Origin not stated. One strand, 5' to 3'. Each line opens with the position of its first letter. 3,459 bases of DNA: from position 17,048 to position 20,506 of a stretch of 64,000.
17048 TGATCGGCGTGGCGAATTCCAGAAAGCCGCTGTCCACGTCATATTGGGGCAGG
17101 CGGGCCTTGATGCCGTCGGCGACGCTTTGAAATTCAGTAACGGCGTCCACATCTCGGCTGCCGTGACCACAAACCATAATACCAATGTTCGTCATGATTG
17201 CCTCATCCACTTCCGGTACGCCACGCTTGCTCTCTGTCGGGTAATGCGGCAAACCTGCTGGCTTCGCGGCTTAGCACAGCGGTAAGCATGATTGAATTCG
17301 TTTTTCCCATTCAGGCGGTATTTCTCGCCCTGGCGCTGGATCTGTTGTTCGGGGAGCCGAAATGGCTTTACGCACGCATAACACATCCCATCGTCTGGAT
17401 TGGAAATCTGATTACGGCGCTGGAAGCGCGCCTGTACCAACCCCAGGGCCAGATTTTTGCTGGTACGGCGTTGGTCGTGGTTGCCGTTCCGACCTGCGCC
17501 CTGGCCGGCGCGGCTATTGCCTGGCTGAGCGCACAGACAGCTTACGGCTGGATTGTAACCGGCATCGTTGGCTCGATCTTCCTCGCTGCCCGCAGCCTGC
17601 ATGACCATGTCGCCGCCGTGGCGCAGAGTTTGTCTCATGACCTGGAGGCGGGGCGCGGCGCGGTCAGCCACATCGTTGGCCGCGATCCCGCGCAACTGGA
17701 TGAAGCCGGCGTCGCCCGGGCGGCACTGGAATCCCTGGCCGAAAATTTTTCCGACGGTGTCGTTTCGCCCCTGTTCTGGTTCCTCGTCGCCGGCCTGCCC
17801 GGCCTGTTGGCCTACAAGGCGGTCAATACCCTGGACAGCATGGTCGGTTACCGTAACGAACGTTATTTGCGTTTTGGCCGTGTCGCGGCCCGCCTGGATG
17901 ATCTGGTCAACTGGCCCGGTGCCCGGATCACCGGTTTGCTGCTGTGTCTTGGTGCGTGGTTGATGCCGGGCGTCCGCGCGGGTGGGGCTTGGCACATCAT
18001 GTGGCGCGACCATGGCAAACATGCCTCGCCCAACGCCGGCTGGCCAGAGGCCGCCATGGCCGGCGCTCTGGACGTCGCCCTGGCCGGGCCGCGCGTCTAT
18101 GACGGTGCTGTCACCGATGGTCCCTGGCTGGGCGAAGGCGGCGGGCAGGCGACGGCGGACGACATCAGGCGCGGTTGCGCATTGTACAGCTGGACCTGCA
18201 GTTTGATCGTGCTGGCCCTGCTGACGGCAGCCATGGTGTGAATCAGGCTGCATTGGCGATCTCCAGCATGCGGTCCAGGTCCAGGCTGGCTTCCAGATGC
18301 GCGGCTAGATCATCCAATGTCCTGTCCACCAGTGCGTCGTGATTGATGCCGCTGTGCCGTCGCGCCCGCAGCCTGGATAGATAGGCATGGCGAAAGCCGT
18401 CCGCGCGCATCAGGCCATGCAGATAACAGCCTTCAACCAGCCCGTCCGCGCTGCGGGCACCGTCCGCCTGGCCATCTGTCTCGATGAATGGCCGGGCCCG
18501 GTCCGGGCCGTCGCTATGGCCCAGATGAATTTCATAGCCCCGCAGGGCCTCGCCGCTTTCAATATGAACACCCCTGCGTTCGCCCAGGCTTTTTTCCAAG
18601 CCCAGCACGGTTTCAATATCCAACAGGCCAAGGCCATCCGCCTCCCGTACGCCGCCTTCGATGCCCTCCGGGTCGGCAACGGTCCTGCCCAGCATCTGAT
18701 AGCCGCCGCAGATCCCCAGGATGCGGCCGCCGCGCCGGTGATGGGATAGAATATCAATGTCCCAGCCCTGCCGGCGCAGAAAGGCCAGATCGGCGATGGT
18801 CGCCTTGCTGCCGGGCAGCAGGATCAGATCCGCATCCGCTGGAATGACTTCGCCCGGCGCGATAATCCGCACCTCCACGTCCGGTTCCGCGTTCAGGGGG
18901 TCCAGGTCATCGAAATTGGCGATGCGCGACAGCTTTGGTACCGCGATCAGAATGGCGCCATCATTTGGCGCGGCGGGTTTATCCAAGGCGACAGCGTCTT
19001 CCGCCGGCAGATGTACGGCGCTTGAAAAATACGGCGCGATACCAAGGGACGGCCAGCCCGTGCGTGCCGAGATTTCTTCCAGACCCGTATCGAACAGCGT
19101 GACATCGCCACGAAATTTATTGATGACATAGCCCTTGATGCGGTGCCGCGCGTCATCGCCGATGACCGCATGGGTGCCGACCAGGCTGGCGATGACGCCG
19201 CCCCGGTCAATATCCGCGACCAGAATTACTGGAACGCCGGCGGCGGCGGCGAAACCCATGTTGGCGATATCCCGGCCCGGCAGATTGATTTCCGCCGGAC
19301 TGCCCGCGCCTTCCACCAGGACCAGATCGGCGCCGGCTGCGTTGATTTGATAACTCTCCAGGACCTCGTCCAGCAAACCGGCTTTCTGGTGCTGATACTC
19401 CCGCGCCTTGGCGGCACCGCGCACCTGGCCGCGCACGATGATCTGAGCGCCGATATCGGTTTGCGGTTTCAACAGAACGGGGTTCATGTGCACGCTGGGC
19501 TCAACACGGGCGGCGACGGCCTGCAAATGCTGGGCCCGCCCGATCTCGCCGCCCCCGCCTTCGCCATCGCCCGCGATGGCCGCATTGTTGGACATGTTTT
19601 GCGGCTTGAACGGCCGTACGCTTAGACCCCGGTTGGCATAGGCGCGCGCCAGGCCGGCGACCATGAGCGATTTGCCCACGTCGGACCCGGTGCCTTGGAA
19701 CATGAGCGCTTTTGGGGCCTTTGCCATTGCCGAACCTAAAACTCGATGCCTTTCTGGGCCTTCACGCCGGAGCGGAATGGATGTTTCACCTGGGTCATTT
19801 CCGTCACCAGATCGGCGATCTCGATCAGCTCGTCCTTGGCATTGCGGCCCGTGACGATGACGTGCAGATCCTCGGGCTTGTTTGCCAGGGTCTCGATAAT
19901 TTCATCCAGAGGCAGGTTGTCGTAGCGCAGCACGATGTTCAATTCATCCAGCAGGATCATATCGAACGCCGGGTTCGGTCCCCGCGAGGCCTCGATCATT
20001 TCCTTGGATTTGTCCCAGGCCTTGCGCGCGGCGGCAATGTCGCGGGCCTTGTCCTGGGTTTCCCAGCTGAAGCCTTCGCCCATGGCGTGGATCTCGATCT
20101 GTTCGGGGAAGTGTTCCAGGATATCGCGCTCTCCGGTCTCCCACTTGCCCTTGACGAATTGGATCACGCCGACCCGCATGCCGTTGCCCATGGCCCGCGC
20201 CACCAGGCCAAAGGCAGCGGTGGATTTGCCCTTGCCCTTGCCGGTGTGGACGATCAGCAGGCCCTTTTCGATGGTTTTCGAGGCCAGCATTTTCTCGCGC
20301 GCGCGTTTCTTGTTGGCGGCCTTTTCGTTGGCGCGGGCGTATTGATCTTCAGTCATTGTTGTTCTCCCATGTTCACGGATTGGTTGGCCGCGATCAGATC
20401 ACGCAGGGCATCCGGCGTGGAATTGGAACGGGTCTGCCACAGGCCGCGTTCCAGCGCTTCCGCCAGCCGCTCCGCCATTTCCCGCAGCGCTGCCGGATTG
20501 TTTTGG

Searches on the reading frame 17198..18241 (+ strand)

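Call 32: search_protein_families(library=pfam, proteins=[window:17198-18241:+], max_evalue=0.00001)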
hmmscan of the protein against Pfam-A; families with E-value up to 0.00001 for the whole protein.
window:17198-18241:+ (347 aa): 1 family
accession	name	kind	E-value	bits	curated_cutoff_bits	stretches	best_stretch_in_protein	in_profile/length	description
PF03186.18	CobD_Cbib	-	4.7e-104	348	34.4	1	42-329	2-281/282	CobD/Cbib protein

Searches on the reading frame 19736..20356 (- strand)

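Call 32: search_protein_families(library=pfam, proteins=[window:19736-20356:-], max_evalue=0.00001)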
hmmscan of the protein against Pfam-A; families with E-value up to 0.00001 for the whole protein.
window:19736-20356:- (206 aa): 1 family
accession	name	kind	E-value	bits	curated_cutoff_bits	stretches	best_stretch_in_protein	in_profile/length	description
PF02572.21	CobA_CobO_BtuR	-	1.2e-67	227.8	25.7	1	30-206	1-172/172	ATP:corrinoid adenosyltransferase BtuR/CobO/CobP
